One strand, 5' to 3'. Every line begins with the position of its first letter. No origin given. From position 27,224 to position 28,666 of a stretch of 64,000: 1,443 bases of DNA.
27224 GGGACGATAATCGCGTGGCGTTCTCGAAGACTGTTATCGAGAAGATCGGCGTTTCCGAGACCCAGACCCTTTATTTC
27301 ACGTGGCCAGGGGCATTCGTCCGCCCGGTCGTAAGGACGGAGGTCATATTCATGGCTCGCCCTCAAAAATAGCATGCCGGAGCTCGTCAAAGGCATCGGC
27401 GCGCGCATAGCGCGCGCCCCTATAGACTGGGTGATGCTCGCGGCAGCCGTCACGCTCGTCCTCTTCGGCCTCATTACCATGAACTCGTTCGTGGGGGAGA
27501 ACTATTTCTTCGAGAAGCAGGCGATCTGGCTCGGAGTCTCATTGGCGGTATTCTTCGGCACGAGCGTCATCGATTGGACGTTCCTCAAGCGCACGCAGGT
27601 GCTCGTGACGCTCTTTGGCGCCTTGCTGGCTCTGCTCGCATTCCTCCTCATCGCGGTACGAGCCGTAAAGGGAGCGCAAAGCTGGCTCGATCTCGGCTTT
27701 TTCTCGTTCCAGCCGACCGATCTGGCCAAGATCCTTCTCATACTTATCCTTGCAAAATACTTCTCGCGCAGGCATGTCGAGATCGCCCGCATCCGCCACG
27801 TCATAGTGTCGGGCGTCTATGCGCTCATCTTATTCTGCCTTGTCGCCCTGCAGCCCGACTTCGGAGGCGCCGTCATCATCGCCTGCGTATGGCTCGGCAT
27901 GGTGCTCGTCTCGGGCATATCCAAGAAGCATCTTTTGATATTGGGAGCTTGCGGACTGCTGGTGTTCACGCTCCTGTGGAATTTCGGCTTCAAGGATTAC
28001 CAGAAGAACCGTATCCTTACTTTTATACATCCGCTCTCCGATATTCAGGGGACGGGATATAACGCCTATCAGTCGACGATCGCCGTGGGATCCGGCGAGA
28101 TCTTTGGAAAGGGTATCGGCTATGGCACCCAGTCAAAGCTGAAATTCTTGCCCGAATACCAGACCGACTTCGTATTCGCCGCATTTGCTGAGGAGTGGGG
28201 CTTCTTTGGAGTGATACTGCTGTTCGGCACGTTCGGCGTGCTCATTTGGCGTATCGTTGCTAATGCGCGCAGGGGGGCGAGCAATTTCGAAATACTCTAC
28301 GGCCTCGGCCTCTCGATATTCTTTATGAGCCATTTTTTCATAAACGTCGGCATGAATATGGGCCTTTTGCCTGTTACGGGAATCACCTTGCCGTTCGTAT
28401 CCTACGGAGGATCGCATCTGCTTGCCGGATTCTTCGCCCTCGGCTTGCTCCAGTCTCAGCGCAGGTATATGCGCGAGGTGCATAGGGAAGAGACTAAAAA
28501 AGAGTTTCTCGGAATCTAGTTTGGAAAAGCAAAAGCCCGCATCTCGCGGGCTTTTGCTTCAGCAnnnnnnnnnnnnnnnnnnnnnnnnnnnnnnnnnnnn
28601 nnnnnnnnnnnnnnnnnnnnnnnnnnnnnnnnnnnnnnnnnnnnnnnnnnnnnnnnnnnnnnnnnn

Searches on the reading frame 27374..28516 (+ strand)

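Call 100: search_protein_families(library=pfam, proteins=[window:27374-28516:+], max_evalue=0.00001)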
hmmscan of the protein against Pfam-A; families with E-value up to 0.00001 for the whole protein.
window:27374-28516:+ (381 aa): 1 family
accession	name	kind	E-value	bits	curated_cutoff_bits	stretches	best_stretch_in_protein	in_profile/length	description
PF01098.24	FTSW_RODA_SPOVE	-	3.9e-87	293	26.4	1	34-365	26-353/356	Cell cycle protein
